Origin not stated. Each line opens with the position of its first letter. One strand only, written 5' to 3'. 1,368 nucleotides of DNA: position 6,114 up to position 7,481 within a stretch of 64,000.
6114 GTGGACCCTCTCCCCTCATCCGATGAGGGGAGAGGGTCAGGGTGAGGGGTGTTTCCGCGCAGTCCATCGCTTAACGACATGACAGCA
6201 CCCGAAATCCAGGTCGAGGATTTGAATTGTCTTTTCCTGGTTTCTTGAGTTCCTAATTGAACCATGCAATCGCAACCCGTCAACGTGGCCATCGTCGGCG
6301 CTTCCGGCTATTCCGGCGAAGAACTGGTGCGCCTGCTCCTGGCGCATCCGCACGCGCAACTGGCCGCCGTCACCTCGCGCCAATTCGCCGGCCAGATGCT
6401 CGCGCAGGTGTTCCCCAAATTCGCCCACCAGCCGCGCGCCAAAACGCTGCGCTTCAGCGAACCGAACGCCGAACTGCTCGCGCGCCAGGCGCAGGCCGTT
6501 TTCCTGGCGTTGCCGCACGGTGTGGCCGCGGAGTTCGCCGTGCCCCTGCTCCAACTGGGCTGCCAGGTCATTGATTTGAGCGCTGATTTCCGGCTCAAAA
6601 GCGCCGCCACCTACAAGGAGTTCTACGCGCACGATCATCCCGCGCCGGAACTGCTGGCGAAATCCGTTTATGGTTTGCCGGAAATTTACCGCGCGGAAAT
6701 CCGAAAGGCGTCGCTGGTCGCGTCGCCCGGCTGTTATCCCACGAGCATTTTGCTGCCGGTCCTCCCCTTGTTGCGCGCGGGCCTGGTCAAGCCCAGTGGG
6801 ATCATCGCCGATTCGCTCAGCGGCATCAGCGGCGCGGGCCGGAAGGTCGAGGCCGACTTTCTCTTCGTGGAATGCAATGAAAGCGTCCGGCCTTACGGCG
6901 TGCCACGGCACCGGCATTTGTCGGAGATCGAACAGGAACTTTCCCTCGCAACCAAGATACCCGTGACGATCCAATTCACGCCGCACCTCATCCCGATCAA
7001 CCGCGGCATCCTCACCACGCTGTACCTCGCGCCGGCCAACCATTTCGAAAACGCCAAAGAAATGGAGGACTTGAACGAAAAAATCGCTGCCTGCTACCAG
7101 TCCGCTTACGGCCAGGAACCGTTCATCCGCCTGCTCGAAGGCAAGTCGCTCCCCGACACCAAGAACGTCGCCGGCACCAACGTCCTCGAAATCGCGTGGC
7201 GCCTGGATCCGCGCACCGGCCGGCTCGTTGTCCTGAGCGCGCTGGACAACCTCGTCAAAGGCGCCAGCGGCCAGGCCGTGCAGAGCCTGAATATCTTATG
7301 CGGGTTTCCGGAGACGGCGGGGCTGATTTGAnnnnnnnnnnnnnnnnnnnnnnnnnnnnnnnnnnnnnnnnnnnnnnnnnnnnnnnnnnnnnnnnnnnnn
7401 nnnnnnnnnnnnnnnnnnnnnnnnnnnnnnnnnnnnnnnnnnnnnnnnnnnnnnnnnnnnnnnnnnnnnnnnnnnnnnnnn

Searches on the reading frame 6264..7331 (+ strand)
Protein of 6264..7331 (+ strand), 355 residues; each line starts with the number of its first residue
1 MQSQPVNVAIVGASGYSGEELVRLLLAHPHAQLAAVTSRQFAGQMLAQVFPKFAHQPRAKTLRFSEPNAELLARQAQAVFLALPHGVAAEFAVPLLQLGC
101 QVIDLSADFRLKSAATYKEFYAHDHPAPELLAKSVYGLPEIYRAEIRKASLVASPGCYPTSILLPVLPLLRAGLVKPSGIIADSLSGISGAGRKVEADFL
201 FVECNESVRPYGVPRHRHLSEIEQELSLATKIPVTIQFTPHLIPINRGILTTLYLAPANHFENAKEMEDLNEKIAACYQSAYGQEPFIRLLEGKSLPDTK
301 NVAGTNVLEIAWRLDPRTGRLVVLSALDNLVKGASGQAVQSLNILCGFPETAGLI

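Call 15: find_encoding_contigs(protein=window:6264-7331:+, flank=6000, max_places=10)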
Protein window:6264-7331:+ (355 aa): no gene with exactly this product is on record in the collection.
